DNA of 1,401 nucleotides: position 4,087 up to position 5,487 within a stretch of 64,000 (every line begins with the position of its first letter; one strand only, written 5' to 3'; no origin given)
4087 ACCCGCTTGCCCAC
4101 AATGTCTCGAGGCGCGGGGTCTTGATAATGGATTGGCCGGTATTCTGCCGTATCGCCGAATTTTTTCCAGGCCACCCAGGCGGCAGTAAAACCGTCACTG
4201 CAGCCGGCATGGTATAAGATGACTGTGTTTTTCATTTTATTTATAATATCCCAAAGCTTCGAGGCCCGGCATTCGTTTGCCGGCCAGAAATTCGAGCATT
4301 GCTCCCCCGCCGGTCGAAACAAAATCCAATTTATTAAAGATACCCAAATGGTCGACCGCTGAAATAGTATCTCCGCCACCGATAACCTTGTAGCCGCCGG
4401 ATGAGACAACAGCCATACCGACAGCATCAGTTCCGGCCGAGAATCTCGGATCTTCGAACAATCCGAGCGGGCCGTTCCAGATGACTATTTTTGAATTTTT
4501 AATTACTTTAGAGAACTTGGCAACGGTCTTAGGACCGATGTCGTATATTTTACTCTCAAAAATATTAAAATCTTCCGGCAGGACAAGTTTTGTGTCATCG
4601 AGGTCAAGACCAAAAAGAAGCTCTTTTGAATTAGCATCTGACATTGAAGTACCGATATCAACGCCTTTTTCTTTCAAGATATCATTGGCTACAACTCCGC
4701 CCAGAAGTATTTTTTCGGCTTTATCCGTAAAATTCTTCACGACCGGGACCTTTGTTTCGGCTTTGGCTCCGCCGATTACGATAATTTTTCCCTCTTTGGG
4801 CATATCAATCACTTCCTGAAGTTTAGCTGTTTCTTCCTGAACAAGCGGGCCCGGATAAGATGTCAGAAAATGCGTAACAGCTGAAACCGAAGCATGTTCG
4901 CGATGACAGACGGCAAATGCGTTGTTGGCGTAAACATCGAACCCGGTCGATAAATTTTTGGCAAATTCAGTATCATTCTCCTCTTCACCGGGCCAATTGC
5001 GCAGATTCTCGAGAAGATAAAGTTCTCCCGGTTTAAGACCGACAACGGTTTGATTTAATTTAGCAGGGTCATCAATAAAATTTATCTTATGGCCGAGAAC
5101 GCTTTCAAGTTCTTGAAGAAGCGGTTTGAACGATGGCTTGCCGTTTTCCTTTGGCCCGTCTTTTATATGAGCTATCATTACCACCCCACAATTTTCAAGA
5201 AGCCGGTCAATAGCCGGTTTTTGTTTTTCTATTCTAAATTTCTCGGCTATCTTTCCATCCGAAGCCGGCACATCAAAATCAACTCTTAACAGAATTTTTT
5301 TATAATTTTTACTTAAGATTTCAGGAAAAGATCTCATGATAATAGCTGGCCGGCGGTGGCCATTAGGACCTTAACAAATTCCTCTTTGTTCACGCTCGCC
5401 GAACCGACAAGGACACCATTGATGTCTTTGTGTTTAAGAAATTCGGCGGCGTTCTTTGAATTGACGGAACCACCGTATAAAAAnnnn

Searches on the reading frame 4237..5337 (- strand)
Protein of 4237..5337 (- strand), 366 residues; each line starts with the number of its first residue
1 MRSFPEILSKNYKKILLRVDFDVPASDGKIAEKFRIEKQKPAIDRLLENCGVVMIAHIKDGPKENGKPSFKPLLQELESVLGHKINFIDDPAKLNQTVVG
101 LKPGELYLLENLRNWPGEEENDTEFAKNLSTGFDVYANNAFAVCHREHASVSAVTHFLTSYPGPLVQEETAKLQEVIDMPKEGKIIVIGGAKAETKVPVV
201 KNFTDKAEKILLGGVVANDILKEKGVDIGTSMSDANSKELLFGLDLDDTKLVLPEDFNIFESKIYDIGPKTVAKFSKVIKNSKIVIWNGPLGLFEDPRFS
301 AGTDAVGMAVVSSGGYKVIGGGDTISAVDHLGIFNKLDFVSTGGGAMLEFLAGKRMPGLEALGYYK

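Call 92: search_protein_families(library=pfam, proteins=[window:4237-5337:-], max_evalue=0.0001)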
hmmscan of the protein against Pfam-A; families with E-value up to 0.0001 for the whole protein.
window:4237-5337:- (366 aa): 1 family
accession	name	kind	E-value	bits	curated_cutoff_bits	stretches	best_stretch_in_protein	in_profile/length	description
PF00162.24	PGK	-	4e-95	319.5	27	1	11-354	7-379/379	Phosphoglycerate kinase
